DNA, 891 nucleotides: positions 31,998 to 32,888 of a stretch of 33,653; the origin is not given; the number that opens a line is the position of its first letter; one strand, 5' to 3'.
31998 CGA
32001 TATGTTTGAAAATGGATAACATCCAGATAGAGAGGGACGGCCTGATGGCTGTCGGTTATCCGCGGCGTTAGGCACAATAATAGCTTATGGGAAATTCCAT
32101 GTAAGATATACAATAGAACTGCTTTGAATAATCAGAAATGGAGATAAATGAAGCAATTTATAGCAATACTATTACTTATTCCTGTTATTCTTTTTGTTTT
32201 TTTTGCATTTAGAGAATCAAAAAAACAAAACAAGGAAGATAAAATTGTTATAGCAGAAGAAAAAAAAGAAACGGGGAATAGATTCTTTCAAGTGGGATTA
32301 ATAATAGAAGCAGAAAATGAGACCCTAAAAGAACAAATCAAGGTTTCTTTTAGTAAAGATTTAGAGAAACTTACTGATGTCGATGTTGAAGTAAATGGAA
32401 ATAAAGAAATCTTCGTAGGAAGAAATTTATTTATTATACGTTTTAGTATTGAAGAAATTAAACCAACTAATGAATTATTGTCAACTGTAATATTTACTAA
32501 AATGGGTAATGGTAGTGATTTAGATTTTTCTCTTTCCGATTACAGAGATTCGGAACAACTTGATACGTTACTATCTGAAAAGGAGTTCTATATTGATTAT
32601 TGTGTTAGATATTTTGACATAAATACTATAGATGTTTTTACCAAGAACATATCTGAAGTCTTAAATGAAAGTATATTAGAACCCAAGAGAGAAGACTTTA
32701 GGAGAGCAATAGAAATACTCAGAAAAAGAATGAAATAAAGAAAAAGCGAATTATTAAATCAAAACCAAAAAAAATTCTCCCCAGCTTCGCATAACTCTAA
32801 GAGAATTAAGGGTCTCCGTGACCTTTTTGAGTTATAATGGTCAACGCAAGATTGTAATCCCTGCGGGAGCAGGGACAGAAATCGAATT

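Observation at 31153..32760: AT-rich two-gene islet: HEPN-like (Rx4H) protein plus membrane-anchored partner, a candidate undescribed toxin/defence module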

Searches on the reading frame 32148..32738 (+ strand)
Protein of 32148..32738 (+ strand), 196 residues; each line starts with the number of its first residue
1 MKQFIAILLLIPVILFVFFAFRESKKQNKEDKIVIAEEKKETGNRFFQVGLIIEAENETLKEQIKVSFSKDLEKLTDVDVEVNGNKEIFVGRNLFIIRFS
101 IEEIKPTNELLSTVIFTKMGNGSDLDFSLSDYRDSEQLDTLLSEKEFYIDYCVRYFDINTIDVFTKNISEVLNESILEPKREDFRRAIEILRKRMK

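Call 5: search_protein_families(library=pfam, proteins=[window:32148-32738:+], max_evalue=1)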
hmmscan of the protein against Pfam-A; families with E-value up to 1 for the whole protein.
window:32148-32738:+ (196 aa): 3 families
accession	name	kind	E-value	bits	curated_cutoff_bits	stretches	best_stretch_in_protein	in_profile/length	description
PF17359.7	DUF5385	-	0.07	13.2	25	1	4-62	5-65/217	Family of unknown function (DUF5385)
PF02699.20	YajC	-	0.077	13.3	28.2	1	7-36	4-33/78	Preprotein translocase subunit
PF25292.1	Beta-prop_CGLA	-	0.084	12.8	26.8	1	22-120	140-236/316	Lambda-carrageenase beta-propeller domain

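Call 6: search_protein_families(library=padloc, proteins=[window:32148-32738:+], max_evalue=1)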
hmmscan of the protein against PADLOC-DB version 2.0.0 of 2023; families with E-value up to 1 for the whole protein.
window:32148-32738:+ (196 aa): 0 families

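Call 8: search_protein_families(library=ncbifam, proteins=[window:32148-32738:+], max_evalue=1)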
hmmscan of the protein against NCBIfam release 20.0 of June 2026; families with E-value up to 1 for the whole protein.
window:32148-32738:+ (196 aa): 5 families
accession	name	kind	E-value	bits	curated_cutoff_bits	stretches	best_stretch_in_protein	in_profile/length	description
NF047328.1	OMP_TP0733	subfamily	0.023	14.1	130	1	2-53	1-50/202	TP0733 family outer membrane beta-barrel protein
NF041023.1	PP0621_fam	subfamily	0.088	13.1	45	1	7-33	3-29/71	PP0621 family protein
TIGR03124.1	citrate_citX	equivalog_domain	0.12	12.2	105.25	1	22-87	57-120/165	citrate lyase holo-[acyl-carrier protein] synthase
TIGR00739.1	yajC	equivalog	0.14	12.3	44.2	1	6-40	6-40/84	preprotein translocase subunit YajC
TIGR00132.1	gatA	equivalog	0.17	10.6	481.1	1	27-83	228-282/466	Asp-tRNA(Asn)/Glu-tRNA(Gln) amidotransferase subunit GatA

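Call 12: find_homologous_proteins(query=window:32148-32738:+, max_evalue=0.01)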
Query window:32148-32738:+ (196 aa): 2 proteins with E <= 0.01 among 373 candidates.
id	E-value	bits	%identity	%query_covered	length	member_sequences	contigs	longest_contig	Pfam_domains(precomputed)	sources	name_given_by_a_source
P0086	3.0e-116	404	100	100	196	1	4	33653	-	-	-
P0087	5.1e-103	361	90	100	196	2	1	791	-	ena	-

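Call 49: find_encoding_contigs(protein=P0087, flank=3000, max_places=3)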
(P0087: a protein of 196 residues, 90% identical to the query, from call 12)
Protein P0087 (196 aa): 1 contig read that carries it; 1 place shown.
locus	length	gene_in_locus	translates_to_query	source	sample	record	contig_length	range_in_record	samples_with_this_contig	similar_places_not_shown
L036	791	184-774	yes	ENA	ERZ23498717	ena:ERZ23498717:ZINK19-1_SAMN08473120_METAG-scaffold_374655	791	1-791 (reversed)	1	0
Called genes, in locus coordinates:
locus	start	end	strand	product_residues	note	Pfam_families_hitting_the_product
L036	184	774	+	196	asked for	-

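Call 80: search_protein_families(library=phrogs, proteins=[window:32148-32738:+], max_evalue=0.1)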
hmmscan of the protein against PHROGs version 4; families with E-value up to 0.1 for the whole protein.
window:32148-32738:+ (196 aa): 2 families
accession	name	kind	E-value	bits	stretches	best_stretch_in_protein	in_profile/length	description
phrog_3671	-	unknown function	0.00022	22.4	1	3-65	11-53/87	-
phrog_35698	-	unknown function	0.016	16.3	1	68-99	24-55/63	-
